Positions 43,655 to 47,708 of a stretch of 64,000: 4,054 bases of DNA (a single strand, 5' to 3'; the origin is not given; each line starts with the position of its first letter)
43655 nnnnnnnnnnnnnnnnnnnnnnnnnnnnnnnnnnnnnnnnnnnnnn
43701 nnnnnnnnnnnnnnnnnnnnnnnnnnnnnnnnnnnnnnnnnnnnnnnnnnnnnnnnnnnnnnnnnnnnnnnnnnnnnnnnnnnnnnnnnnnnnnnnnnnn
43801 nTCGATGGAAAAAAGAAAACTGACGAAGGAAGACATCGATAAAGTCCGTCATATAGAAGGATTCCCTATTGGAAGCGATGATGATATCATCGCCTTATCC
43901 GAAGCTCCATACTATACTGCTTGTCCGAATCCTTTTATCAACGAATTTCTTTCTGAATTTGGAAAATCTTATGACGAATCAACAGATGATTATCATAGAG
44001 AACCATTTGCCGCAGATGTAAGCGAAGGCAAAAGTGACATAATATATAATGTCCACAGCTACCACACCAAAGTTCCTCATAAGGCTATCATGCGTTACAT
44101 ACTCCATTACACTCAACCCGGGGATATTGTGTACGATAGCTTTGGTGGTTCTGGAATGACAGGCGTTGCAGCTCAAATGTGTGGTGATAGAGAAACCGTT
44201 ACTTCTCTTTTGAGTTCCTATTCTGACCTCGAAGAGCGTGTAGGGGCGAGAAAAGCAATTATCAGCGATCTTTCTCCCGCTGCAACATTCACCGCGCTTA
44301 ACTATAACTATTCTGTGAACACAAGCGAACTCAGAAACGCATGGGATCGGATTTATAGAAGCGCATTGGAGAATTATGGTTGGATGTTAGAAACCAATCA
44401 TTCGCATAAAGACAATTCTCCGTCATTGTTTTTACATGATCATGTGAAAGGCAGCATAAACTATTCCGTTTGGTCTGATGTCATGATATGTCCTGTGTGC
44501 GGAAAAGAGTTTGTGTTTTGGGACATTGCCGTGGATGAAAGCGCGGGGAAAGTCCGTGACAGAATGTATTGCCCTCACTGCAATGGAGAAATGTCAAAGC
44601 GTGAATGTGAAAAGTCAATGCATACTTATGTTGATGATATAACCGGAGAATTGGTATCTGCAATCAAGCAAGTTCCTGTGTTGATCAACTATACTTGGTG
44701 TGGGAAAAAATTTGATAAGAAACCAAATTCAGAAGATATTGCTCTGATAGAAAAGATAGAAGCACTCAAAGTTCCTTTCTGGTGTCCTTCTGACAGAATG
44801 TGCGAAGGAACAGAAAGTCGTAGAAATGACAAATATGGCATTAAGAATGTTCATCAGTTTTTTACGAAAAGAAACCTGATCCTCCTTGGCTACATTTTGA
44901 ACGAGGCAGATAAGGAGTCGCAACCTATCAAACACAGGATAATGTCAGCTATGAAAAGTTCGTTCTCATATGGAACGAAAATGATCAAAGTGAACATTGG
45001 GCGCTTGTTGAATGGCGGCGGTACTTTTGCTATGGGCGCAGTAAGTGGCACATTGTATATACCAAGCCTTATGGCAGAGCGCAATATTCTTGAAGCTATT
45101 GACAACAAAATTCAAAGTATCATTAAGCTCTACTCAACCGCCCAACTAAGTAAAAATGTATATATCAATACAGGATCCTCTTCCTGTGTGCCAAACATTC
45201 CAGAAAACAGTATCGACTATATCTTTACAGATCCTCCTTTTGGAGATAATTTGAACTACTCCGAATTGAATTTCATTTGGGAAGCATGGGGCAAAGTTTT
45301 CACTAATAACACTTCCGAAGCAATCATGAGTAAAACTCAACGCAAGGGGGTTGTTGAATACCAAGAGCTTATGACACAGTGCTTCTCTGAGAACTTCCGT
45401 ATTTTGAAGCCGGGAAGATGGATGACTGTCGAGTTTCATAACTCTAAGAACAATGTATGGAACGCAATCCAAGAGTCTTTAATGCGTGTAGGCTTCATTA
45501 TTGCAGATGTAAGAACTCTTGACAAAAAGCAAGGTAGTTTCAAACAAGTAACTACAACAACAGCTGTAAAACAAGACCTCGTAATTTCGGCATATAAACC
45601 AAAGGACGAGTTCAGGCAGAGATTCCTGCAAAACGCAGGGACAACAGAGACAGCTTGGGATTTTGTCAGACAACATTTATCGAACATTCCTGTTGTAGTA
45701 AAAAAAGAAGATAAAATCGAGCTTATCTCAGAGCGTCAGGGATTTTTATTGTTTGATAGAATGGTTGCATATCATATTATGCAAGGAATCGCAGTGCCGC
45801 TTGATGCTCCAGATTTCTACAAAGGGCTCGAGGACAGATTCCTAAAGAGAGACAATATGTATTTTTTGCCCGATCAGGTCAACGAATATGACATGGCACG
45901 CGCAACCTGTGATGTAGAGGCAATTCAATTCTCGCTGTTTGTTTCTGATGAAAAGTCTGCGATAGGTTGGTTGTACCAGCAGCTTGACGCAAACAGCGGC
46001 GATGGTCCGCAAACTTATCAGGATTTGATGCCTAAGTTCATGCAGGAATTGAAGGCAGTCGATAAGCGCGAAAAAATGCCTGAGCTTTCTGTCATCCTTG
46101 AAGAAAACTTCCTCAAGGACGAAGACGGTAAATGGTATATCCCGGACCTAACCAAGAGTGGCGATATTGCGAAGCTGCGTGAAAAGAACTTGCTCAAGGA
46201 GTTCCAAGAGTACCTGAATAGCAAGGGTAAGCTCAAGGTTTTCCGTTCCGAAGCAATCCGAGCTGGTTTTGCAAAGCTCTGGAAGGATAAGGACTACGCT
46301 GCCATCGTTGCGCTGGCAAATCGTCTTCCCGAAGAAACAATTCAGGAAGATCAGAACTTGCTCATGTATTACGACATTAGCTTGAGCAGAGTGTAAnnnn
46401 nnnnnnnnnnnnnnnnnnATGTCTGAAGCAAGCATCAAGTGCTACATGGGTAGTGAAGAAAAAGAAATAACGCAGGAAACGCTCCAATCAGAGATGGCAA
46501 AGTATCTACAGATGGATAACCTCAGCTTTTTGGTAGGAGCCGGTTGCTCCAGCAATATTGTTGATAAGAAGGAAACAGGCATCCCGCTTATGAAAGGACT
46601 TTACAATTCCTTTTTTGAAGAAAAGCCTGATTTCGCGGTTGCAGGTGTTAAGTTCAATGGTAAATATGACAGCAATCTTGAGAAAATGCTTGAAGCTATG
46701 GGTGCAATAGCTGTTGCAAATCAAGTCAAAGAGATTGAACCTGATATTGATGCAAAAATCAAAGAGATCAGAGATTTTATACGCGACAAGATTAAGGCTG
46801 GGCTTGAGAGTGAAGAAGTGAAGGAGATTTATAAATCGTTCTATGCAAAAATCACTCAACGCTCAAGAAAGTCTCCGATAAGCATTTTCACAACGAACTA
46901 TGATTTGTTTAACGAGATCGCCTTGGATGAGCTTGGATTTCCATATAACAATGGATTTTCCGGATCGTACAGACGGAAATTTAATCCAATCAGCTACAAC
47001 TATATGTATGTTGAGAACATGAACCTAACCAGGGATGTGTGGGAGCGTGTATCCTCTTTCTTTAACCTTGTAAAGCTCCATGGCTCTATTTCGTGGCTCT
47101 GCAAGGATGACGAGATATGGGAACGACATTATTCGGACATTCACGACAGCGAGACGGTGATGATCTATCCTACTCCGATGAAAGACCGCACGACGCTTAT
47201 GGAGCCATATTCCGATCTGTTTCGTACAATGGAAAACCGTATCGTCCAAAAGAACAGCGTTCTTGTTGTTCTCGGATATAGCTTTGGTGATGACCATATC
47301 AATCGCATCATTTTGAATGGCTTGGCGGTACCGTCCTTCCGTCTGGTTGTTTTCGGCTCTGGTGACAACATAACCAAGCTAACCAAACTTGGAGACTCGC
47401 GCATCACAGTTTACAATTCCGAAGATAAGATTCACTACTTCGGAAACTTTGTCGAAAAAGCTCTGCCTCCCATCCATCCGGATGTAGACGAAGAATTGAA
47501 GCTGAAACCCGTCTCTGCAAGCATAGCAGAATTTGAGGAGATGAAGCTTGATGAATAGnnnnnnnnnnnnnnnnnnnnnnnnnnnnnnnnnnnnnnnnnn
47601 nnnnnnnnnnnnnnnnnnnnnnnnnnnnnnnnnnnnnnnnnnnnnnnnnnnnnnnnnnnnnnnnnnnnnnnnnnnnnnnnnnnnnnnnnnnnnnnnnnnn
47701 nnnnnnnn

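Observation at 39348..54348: Type 3 BREX operon on an ICE with a SIR2-HerA pair spliced into its middle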

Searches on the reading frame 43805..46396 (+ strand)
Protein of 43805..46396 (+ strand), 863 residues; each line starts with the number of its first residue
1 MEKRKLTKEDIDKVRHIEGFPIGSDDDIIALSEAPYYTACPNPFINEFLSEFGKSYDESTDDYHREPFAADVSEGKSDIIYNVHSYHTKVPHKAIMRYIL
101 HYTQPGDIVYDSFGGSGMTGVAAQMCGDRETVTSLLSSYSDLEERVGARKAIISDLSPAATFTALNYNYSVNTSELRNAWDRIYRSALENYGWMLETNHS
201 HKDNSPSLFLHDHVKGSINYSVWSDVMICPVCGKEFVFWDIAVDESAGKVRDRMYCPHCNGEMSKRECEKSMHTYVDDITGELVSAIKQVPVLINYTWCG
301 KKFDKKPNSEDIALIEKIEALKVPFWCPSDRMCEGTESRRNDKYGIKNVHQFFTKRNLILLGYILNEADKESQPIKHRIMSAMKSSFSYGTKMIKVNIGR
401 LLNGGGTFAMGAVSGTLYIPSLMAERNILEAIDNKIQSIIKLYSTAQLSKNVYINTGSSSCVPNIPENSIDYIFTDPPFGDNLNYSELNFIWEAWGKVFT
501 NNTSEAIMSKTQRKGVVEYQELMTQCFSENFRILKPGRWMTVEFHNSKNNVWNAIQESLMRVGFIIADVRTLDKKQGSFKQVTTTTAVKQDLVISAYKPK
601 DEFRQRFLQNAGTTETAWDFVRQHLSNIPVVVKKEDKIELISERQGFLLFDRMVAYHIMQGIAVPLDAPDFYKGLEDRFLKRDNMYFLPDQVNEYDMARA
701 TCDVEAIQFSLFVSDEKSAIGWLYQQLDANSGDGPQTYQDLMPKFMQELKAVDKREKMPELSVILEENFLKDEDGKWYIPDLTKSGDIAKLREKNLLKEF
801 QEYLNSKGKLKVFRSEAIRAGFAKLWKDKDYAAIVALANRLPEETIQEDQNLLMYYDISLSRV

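Call 3: search_protein_families(library=padloc, proteins=[window:43805-46396:+], max_evalue=0.001)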
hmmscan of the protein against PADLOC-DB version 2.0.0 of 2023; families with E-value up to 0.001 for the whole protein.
window:43805-46396:+ (863 aa): 34 families (the best 25 are shown)
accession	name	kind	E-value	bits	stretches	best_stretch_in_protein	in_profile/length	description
PDLC02541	PglX|PglXI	-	0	1190.4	2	5-772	39-792/919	PglXI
PDLC03346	MTase_II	-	2.3e-266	884.5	3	211-772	354-922/1068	Type II methyltransferase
PDLC03312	MTase_II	-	1.4e-74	249.6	1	64-584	773-1248/1344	Type II methyltransferase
PDLC03319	MTase_II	-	2.9e-26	90.3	1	305-611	127-434/503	Type II methyltransferase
PDLC03325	MTase_II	-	1.4e-17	61.6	2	446-549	269-367/426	Type II methyltransferase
PDLC03371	MTase_II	-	2.3e-13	48.3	2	86-126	191-231/260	Type II methyltransferase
PDLC03353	MTase_II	-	1.1e-10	39.5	1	449-577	9-120/260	Type II methyltransferase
PDLC03228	MTase_II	-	2.9e-10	38.3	1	86-142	144-200/227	Type II methyltransferase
PDLC03380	MTase_II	-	5.4e-10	37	1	464-544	257-339/393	Type II methyltransferase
PDLC03239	MTase_II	-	5.8e-10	36.4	2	446-542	260-367/442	Type II methyltransferase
PDLC03265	MTase_II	-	8.7e-10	36.5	0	435-479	9-53/333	Type II methyltransferase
PDLC03299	MTase_II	-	1.1e-09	36.2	1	86-142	196-252/296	Type II methyltransferase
PDLC03367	MTase_II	-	9.4e-09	32.1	1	218-564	117-442/633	Type II methyltransferase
PDLC03216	MTase_II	-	1.6e-08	31.9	1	86-127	194-235/364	Type II methyltransferase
PDLC03738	oMTase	-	1.7e-08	31.6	1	87-127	205-245/376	orphan methyltransferase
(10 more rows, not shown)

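Call 4: search_protein_families(library=pfam, proteins=[window:43805-46396:+], max_evalue=0.01)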
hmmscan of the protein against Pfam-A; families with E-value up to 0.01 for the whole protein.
window:43805-46396:+ (863 aa): 1 family
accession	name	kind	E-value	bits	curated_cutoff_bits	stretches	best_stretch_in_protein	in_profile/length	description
PF01555.25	N6_N4_Mtase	-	1.9e-17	64.4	26.7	2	78-127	159-203/221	DNA methylase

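Call 66: search_protein_families(library=ncbifam, proteins=[window:43805-46393:+], max_evalue=0.00001)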
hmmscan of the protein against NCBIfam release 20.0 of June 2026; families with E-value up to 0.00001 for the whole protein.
window:43805-46393:+ (863 aa): 4 families
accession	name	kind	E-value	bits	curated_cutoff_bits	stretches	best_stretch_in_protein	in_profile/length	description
NF010253.0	PRK13699.1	subfamily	3.3e-08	33.5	244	0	86-141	144-199/226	DNA methyltransferase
NF050803.1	DnaMtaseCcrMCaul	equivalog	3.4e-07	29.5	830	0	86-132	186-232/350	adenine-specific DNA-methyltransferase CcrM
NF008572.0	PRK11524.1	equivalog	1.8e-06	27.3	292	0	86-130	195-239/294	adenine-specific DNA-methyltransferase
NF042963.1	DUF1156_antiphage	equivalog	1.9e-06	26.3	1000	1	316-555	429-664/960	anti-phage-associated DUF1156 domain-containing protein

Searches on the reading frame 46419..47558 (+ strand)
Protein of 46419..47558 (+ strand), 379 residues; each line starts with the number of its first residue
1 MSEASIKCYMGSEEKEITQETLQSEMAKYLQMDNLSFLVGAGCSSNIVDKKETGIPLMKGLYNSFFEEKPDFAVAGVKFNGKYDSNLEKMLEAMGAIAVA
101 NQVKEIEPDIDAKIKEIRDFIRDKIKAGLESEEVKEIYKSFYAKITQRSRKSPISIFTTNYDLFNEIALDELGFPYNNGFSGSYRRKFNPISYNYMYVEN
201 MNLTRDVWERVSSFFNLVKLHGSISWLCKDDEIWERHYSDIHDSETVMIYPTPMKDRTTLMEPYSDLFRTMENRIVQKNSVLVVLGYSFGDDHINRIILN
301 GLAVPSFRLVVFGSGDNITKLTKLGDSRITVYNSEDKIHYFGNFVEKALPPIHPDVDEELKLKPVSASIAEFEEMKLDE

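Call 3: search_protein_families(library=padloc, proteins=[window:46419-47558:+], max_evalue=0.001)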
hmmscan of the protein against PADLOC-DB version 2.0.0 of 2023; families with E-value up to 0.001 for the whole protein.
window:46419-47558:+ (379 aa): 26 families (the best 25 are shown)
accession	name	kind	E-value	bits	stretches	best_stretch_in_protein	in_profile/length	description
PDLC04084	SIR2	-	1.3e-98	329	1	14-358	22-395/414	-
PDLC04090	SIR2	-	1.2e-90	302.7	1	15-354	25-399/426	-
PDLC04093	SIR2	-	1.2e-44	150.9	1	20-305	12-295/395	-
PDLC04079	SIR2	-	4.3e-43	145.5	1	13-323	30-364/430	-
PDLC04081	SIR2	-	3.9e-42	142.7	1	20-300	6-283/345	-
PDLC04094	SIR2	-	1.9e-36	124.1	1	34-304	23-285/399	-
PDLC02186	SIR2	-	2.6e-36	123.6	1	14-347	9-381/412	-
PDLC04075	SIR2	-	3.8e-34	116.1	1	6-311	24-345/414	-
PDLC04076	SIR2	-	4.4e-34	116.3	1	14-348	9-377/406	-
PDLC04085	SIR2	-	8.3e-32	108.6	2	244-312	311-379/463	-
PDLC04088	SIR2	-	3.2e-29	100.2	1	134-311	156-323/390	-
PDLC04089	SIR2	-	5.7e-27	92.9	1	23-317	8-270/336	-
PDLC04087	SIR2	-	6.2e-25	85.8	1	83-311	69-283/343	-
PDLC04082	SIR2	-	9.8e-25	85.2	1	22-297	6-270/345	-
PDLC04080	SIR2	-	5.5e-23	79.6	1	153-313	125-301/347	-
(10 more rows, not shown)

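Call 4: search_protein_families(library=pfam, proteins=[window:46419-47558:+], max_evalue=0.01)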
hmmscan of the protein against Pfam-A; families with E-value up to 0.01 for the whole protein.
window:46419-47558:+ (379 aa): 1 family
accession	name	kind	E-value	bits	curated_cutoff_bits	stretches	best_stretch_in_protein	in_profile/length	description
PF13289.12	SIR2_2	-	2.7e-10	40.9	24.5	1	155-298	2-102/141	SIR2-like domain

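Call 30: search_solved_structures(query=window:46419-47555:+, max_evalue=0.001, show_alignments=2)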
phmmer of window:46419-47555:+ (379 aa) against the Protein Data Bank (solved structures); distinct sequences matched with E-value up to 0.001: 3.
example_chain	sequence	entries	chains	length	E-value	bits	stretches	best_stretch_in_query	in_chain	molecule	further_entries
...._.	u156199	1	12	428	1.9e-41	145.3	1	119-320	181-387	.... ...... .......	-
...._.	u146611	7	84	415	2.3e-23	85.9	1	16-328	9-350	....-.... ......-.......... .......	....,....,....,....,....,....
8w9l_A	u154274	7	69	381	1.5e-19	73.3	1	34-307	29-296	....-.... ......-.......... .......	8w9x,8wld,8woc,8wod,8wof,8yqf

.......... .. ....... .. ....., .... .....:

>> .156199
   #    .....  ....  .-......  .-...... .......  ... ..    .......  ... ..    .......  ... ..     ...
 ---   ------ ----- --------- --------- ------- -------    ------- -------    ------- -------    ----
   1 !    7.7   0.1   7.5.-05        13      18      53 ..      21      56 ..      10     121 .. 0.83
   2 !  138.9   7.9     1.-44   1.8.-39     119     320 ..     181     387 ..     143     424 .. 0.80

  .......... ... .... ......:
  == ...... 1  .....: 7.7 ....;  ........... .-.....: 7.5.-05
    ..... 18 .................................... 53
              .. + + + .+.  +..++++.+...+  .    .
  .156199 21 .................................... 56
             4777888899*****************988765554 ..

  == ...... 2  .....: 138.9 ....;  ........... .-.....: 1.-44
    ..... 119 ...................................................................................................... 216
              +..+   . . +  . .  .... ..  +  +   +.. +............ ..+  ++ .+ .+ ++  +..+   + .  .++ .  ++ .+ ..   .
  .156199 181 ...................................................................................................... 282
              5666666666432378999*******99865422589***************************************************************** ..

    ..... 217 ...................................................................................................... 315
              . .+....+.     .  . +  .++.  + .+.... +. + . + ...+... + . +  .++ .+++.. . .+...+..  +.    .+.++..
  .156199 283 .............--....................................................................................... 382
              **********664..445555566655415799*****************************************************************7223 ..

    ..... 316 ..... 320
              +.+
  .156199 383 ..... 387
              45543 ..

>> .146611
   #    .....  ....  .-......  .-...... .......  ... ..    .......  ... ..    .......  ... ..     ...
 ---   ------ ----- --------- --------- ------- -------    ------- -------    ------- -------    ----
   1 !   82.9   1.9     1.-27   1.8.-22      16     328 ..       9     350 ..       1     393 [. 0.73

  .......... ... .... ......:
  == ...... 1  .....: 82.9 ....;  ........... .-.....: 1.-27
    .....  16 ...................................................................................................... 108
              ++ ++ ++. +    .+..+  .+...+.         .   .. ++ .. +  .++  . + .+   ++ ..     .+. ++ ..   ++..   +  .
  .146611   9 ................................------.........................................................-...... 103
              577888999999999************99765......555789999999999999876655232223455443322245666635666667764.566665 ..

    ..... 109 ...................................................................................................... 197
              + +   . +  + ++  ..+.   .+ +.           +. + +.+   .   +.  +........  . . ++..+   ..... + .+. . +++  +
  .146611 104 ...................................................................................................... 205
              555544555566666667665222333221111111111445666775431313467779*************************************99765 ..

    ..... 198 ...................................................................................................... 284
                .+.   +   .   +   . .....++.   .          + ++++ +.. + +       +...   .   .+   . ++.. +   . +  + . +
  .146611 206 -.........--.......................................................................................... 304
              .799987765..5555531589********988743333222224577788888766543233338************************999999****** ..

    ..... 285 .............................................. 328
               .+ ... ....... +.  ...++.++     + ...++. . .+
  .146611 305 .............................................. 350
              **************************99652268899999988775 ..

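Call 66: search_protein_families(library=ncbifam, proteins=[window:46419-47555:+], max_evalue=0.00001)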
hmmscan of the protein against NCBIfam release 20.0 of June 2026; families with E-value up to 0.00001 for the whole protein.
window:46419-47555:+ (379 aa): 1 family
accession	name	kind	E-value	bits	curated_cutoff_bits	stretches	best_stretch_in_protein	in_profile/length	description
NF042942.1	SIR2_antiphage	equivalog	1.7e-36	126.1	500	1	14-350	3-377/392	SIR2 family anti-phage-associated protein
